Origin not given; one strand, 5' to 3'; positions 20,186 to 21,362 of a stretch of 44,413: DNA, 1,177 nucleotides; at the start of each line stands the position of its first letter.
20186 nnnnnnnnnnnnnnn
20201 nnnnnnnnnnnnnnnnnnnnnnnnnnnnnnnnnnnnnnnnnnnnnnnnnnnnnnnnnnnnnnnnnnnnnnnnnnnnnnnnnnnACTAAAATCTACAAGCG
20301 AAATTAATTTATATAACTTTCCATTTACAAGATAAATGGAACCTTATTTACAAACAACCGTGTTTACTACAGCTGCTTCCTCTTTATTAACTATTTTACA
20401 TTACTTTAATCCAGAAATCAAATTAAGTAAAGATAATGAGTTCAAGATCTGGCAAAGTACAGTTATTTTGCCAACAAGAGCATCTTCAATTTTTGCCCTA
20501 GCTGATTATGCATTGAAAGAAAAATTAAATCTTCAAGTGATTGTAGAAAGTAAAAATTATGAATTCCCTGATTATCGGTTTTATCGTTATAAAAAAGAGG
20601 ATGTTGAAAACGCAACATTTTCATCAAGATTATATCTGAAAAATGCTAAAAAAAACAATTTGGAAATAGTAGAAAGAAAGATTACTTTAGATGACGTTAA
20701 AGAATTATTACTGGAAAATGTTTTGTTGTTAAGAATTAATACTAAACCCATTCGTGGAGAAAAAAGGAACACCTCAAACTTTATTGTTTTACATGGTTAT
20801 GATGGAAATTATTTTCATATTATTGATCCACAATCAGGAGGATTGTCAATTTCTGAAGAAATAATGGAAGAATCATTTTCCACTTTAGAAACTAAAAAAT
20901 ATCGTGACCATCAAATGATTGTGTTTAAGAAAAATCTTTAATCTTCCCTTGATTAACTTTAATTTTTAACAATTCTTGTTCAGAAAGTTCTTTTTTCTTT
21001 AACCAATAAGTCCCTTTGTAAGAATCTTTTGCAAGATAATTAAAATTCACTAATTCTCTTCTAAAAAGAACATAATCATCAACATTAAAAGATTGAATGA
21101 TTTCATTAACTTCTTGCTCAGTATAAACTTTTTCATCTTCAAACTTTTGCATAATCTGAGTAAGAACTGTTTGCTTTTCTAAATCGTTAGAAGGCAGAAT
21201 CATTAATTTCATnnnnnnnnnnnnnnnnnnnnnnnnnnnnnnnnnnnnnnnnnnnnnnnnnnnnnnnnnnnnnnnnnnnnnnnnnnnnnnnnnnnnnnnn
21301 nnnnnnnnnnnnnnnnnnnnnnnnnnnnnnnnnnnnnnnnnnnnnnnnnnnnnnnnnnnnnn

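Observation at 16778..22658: Murein-peptide-like enzyme set in an archaeon: Asp racemase, two ATP-grasp ligases, D-aminopeptidase, C39-like protein and exported GH3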

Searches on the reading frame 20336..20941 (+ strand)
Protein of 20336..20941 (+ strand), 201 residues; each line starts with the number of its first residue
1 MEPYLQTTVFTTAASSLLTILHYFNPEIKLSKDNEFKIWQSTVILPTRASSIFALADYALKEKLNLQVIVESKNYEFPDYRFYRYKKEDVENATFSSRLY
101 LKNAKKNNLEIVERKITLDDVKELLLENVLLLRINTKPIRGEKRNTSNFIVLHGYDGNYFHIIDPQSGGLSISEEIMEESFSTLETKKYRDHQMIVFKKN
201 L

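Call 3: search_protein_families(library=pfam, proteins=[window:20336-20941:+], max_evalue=0.01)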
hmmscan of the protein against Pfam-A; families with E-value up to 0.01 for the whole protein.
window:20336-20941:+ (201 aa): 2 families
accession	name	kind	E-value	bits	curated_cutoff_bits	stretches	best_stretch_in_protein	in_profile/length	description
PF11814.14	DUF3335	-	5.7e-12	46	25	1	4-167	4-167/206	Peptidase_C39 like family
PF03412.21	Peptidase_C39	-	8.6e-06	26.1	22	1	121-183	61-123/133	Peptidase C39 family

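Call 4: search_protein_families(library=ncbifam, proteins=[window:20336-20941:+], max_evalue=0.01)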
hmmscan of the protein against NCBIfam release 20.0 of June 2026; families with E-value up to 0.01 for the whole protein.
window:20336-20941:+ (201 aa): 0 families

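Call 37: search_solved_structures(query=window:20336-20938:+, max_evalue=10, show_alignments=4)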
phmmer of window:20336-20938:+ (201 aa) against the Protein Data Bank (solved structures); distinct sequences matched with E-value up to 10: 3.
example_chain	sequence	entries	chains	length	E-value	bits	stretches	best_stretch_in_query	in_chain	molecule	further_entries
6mpz_A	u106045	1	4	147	0.015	18.4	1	145-182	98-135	Double Glycine Motif Protease domain from AMS/PCAT Transporter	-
8t20_D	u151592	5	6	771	0.52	13.3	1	55-129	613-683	Angiotensin-converting enzyme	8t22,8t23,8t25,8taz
7xby_A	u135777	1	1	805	1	12.3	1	20-127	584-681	Angiotensin-converting enzyme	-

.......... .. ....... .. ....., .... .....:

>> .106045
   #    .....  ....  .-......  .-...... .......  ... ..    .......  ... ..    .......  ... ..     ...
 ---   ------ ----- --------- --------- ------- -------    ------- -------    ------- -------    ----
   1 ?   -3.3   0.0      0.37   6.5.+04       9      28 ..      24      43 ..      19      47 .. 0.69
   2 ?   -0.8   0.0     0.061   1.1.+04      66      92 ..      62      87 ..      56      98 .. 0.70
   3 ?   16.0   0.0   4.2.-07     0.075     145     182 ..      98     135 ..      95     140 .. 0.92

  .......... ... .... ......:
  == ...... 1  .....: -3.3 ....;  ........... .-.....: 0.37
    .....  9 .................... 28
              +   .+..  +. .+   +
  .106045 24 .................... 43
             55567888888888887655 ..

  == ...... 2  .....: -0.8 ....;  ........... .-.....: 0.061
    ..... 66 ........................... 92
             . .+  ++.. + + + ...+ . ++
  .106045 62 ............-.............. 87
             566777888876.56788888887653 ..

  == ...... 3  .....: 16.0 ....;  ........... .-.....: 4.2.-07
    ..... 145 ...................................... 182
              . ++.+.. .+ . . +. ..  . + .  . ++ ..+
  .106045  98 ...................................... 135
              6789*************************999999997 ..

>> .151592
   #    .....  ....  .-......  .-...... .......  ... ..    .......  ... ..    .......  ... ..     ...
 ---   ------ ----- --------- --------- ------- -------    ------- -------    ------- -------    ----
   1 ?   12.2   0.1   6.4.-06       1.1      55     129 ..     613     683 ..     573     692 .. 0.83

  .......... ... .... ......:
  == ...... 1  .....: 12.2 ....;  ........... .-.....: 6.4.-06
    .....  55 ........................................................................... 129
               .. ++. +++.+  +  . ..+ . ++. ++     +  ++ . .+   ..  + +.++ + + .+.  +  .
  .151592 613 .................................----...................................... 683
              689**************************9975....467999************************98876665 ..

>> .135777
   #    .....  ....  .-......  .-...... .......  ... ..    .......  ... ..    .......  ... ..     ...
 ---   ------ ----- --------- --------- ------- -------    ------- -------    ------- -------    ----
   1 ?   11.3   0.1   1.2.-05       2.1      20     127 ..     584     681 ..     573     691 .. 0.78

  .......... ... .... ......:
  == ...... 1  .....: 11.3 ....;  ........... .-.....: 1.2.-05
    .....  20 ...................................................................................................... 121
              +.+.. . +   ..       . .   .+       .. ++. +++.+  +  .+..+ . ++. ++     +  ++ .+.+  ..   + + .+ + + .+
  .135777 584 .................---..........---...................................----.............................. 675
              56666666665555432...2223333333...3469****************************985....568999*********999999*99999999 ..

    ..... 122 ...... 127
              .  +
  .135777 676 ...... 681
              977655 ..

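Call 47: search_protein_representatives(protein=window:20336-20938:+)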
Query: 201 residues. Proteins with E-value up to 0.001 (for the whole library): 78; up to 1e-10: 42; up to 1e-30: 25. The best 78 are listed.
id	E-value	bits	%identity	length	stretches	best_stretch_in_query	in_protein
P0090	6.4e-63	228.2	54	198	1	4-198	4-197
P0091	8.6e-63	227.8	57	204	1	1-199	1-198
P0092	1.7e-49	184.4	48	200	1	4-199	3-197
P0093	2.8e-48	180.5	46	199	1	1-197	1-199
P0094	5.8e-46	172.9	46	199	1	1-197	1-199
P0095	1.1e-45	172.0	51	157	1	44-199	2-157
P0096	3.0e-43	164.0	64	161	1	1-122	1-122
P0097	5.4e-42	160.0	58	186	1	70-200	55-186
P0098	8.3e-42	159.4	42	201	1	1-197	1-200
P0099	1.2e-41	158.9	44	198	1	6-199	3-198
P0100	1.4e-41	158.6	50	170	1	32-200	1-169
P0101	1.6e-39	151.9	43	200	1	1-196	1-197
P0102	3.2e-39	150.9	42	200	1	1-196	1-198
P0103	6.2e-39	150.0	59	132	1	2-125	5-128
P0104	6.6e-39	149.9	41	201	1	1-197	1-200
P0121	1.6e-20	90.0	30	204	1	1-196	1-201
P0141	4.6e-07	46.1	30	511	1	3-182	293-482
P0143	1.8e-06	44.2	30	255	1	3-169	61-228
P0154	1.7e-05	41.0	30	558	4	20-135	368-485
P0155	3.6e-05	39.9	30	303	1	21-165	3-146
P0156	3.9e-05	39.8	30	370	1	4-166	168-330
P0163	2.1e-04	37.5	27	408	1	3-176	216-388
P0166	4.4e-04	36.4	28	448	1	2-144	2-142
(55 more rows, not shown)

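Call 70: search_protein_families(library=padloc, proteins=[window:20336-20941:+], max_evalue=0.001)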
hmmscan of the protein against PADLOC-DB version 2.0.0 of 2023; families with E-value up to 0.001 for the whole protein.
window:20336-20941:+ (201 aa): 0 families

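Call 80: predict_structure(alignment_id=A3)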
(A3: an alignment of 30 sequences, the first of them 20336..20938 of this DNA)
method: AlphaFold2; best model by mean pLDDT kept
length: 201 residues; sequences in the alignment: 30
mean_pLDDT: 96.0   pTM: 0.92
mean pLDDT of the five models: 96.0, 95.5, 95.1, 94.4, 94.4
residues with pLDDT >= 90: 188; 70-90: 12; 50-70: 0; < 50: 1
segments of 3 or more residues with pLDDT < 50: none
pLDDT, mean of each block of 10 residues (from residue 1): 97 98 98 98 95 99 98 88 86 96 98 98 98 98 95 98 98 98 95 95 46
secondary structure, 60 per line:
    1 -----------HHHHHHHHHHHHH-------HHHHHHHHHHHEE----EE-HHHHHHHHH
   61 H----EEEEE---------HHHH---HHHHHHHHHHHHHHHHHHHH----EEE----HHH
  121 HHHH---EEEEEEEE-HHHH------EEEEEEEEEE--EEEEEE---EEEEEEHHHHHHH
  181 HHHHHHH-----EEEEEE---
elements in order: H12-24 H32-42 H52-61 E66-70 H80-83 H87-106 E111-113 H118-124 E128-135 H137-140 E147-156 E159-164 E168-173 H174-187 E193-198

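Call 83: fold_search(model_id=the predicted structure, library=pdb)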
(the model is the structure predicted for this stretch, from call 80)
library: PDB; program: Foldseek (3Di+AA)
matches with E <= 10: 484; with E <= 0.001: 21
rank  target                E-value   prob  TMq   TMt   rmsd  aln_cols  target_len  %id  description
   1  8z4h_A                3.6e-05  1.00  0.48  0.43   9.3       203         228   13  Pseudomurein Endoisopeptidase PeiR (released 2025-04-23)
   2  2bu3_B                8.3e-05  1.00  0.53  0.53  10.2       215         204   12  Acyl-enzyme intermediate between Alr0975 and glutathione at pH 3.4 (released 2005-12-14)
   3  2bu3_A                1.1e-04  1.00  0.50  0.51  10.4       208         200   12  Acyl-enzyme intermediate between Alr0975 and glutathione at pH 3.4 (released 2005-12-14)
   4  6th5_A                1.1e-04  1.00  0.49  0.47  10.6       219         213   11  Crystal structure of mature wildtype primitive Phytochelatin synthase from Nostoc spec. - Alr0975 (released 2020-11-25)
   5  2btw_B                1.2e-04  1.00  0.51  0.49  10.4       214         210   14  Crystal structure of Alr0975 (released 2005-12-14)
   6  6tho_A                1.4e-04  1.00  0.51  0.47  10.5       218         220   14  Acylintermediate of glutathione and the mature primitive phytochelatin synthase Alr0975 from Nostoc PCC 7120 at atomic (released 2020-12-02)
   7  6tho_B                1.5e-04  1.00  0.50  0.46  10.6       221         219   12  Acylintermediate of glutathione and the mature primitive phytochelatin synthase Alr0975 from Nostoc PCC 7120 at atomic (released 2020-12-02)
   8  6mpz_D                1.9e-04  1.00  0.49  0.68   8.7       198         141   15  Crystal structure of a double glycine motif protease from AMS/PCAT transporter in complex with the leader peptide (released 2019-02-06)
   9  8z4n_A                2.0e-04  1.00  0.48  0.43   9.5       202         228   13  Pseudomurein Endoisopeptidase PeiR-C90A (released 2025-04-23)
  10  2btw_A                2.3e-04  1.00  0.50  0.48  11.0       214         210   12  Crystal structure of Alr0975 (released 2005-12-14)
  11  6th5_B                2.3e-04  1.00  0.51  0.49  10.4       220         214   13  Crystal structure of mature wildtype primitive Phytochelatin synthase from Nostoc spec. - Alr0975 (released 2020-11-25)
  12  9azl_A                2.9e-04  1.00  0.53  0.16   3.8       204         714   10  Cryo-EM structure of the ABC transporter PCAT1 bound with MgADP class1 (released 2024-10-30)
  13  8vp5_B                2.9e-04  1.00  0.51  0.16   6.8       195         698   11  Cryo-EM structure of the ABC transporter PCAT1 bound with ADP and Substrate (released 2024-10-30)
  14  6tjl_A                3.7e-04  1.00  0.49  0.46  10.4       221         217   11  Mature primitive pytochelatin synthase Alr0975 from Nostoc species bound to glutathione (released 2020-12-09)
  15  6mpz_A                3.9e-04  1.00  0.50  0.69   8.9       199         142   14  Crystal structure of a double glycine motif protease from AMS/PCAT transporter in complex with the leader peptide (released 2019-02-06)
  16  6mpz_B                5.0e-04  1.00  0.43  0.61   9.2       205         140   16  Crystal structure of a double glycine motif protease from AMS/PCAT transporter in complex with the leader peptide (released 2019-02-06)
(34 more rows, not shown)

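Call 84: search_protein_families(library=pfam, proteins=[P0141, P0154, P0156, P0163, P0166, P0155, P0143, P0098, P0121], max_evalue=0.001)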
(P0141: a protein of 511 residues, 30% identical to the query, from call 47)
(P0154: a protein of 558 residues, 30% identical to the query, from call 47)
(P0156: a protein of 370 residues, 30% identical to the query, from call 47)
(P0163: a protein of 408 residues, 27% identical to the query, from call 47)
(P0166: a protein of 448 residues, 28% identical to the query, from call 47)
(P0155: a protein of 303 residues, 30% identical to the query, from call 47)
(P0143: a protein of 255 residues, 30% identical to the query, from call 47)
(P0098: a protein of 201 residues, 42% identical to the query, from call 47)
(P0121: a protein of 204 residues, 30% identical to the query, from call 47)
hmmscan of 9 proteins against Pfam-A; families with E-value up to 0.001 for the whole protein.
P0141 (511 aa): 6 families
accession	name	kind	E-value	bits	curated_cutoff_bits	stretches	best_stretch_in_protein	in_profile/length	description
PF11814.14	DUF3335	-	7.3e-19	68.5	25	1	291-468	1-169/206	Peptidase_C39 like family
PF13529.12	Peptidase_C39_2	-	5.2e-08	34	24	0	408-464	82-142/143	Peptidase_C39 like family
PF18765.7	Polbeta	-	9.3e-07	29.4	26.9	1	19-99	5-79/93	Polymerase beta, Nucleotidyltransferase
PF01909.29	NTP_transf_2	-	4.9e-06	27.3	21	1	16-59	4-46/93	Nucleotidyltransferase domain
PF09778.15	Guanylate_cyc_2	-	2.8e-05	24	28.1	0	443-482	160-201/212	Guanylylate cyclase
PF03412.21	Peptidase_C39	-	0.00063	20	22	0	293-354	4-60/133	Peptidase C39 family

P0154 (558 aa): 3 families
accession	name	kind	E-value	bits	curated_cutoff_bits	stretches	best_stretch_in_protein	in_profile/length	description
PF06585.17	JHBP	-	2.9e-05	23.8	29.2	0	448-489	126-172/239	Haemolymph juvenile hormone binding protein (JHBP)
PF21544.3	PorZ_N_b_propeller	-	4.4e-05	24.3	27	0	466-536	54-121/154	TSS9, PorZ, N-terminal beta-propeller domain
PF12067.13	Sox17_18_mid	-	0.0003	21.1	25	0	133-149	28-44/50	Sox 17/18 central domain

P0156 (370 aa): 6 families
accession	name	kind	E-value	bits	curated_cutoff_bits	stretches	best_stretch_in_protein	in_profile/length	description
PF11814.14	DUF3335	-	3.5e-66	223.1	25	1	165-368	1-205/206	Peptidase_C39 like family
PF00583.31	Acetyltransf_1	-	2.5e-17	63.7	20.7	1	43-131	27-116/116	Acetyltransferase (GNAT) family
PF13508.13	Acetyltransf_7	-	1.2e-13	51.6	27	1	48-132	2-83/84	Acetyltransferase (GNAT) domain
PF13673.13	Acetyltransf_10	-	3.6e-13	50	23.6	1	30-154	13-128/128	Acetyltransferase (GNAT) domain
PF13529.12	Peptidase_C39_2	-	7e-10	40.1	24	1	262-330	67-143/143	Peptidase_C39 like family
PF08445.16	FR47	-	0.00018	21.9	22.1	1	66-133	13-79/86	FR47-like protein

P0163 (408 aa): 13 families
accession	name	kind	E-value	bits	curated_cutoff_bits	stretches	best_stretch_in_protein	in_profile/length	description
PF13649.12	Methyltransf_25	-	3.8e-21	76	27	1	40-135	1-97/97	Methyltransferase domain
PF08241.18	Methyltransf_11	-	7.9e-21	74.9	21.2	1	41-139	1-95/95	Methyltransferase domain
PF13847.12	Methyltransf_31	-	3.5e-17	62.9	27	1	36-143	3-113/145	Methyltransferase domain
PF11814.14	DUF3335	-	6.9e-16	58.8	25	1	215-380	1-169/206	Peptidase_C39 like family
PF13489.12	Methyltransf_23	-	2.8e-14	53.6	27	1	28-152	13-124/164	Methyltransferase domain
PF03848.20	TehB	-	1.6e-13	51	20.4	1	11-145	6-139/193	Tellurite resistance protein TehB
PF08242.18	Methyltransf_12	-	3.8e-11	44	30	1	41-137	1-98/98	Methyltransferase domain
PF02353.26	CMAS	-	2.6e-09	37.2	27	1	22-156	48-181/273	Mycolic acid cyclopropane synthetase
PF01209.24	Ubie_methyltran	-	2e-07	31.1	20.1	1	33-139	44-151/233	ubiE/COQ5 methyltransferase family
PF13529.12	Peptidase_C39_2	-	1.4e-06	29.3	24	1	214-376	2-142/143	Peptidase_C39 like family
PF05175.20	MTS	-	1.4e-06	28.5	23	1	31-141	26-140/170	Methyltransferase small domain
PF03412.21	Peptidase_C39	-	2.1e-05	24.8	22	0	353-391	82-119/133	Peptidase C39 family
PF05724.17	TPMT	-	0.00018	21.7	26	1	24-140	25-154/218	Thiopurine S-methyltransferase (TPMT)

P0166 (448 aa): 3 families
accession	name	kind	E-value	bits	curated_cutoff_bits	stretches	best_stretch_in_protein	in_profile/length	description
PF24827.1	AstE_AspA_cat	-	1.2e-21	77.6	25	1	193-339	2-173/192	Succinylglutamate desuccinylase/Aspartoacylase catalytic domain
PF11814.14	DUF3335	-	7.8e-13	48.8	25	1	2-164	2-170/206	Peptidase_C39 like family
PF09778.15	Guanylate_cyc_2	-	8.3e-07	29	28.1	1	2-142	2-141/212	Guanylylate cyclase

P0155 (303 aa): 1 family
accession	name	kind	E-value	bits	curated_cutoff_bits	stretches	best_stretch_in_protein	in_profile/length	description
PF11814.14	DUF3335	-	9.2e-25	87.8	25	1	1-162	19-181/206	Peptidase_C39 like family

P0143 (255 aa): 4 families
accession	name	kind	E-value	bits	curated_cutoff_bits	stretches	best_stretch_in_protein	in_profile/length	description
PF11814.14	DUF3335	-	6.4e-25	88.3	25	1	59-228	1-169/206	Peptidase_C39 like family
PF09778.15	Guanylate_cyc_2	-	2.8e-10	40.3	28.1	1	60-239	2-198/212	Guanylylate cyclase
PF13529.12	Peptidase_C39_2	-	7e-06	27.1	24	1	148-225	61-143/143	Peptidase_C39 like family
PF03412.21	Peptidase_C39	-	1.6e-05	25.2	22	1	143-239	36-119/133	Peptidase C39 family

P0098 (201 aa): 4 families
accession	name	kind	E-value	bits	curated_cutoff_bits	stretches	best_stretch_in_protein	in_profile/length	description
PF11814.14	DUF3335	-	3.6e-19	69.5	25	1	4-174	4-171/206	Peptidase_C39 like family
PF03412.21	Peptidase_C39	-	1.4e-09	38.4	22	1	145-186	82-123/133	Peptidase C39 family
PF09778.15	Guanylate_cyc_2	-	5.7e-08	32.8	28.1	1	3-149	3-145/212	Guanylylate cyclase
PF13529.12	Peptidase_C39_2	-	4.7e-07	30.9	24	0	104-168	74-142/143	Peptidase_C39 like family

P0121 (204 aa): 3 families
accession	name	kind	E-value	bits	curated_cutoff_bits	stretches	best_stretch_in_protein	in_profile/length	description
PF11814.14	DUF3335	-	8.5e-18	65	25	1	3-180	3-179/206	Peptidase_C39 like family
PF03412.21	Peptidase_C39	-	3.7e-09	37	22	0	148-183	83-118/133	Peptidase C39 family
PF09778.15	Guanylate_cyc_2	-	1.1e-05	25.4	28.1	1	2-157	2-149/212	Guanylylate cyclase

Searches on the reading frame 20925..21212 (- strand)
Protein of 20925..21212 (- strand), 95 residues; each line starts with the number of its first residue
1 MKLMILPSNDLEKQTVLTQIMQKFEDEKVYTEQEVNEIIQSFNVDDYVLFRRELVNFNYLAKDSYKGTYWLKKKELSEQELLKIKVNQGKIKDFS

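Call 3: search_protein_families(library=pfam, proteins=[window:20925-21212:-], max_evalue=0.01)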
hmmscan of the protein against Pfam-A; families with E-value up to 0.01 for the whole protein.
window:20925-21212:- (95 aa): 1 family
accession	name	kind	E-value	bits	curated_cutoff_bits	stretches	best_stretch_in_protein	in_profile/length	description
PF09860.14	DUF2087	-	3.5e-18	66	22.4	1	3-70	2-68/69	Uncharacterized protein conserved in bacteria (DUF2087)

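Call 4: search_protein_families(library=ncbifam, proteins=[window:20925-21212:-], max_evalue=0.01)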
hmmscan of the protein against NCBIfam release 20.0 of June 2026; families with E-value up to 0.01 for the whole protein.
window:20925-21212:- (95 aa): 0 families

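Call 70: search_protein_families(library=padloc, proteins=[window:20925-21212:-], max_evalue=0.001)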
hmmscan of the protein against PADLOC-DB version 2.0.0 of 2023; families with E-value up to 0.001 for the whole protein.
window:20925-21212:- (95 aa): 0 families
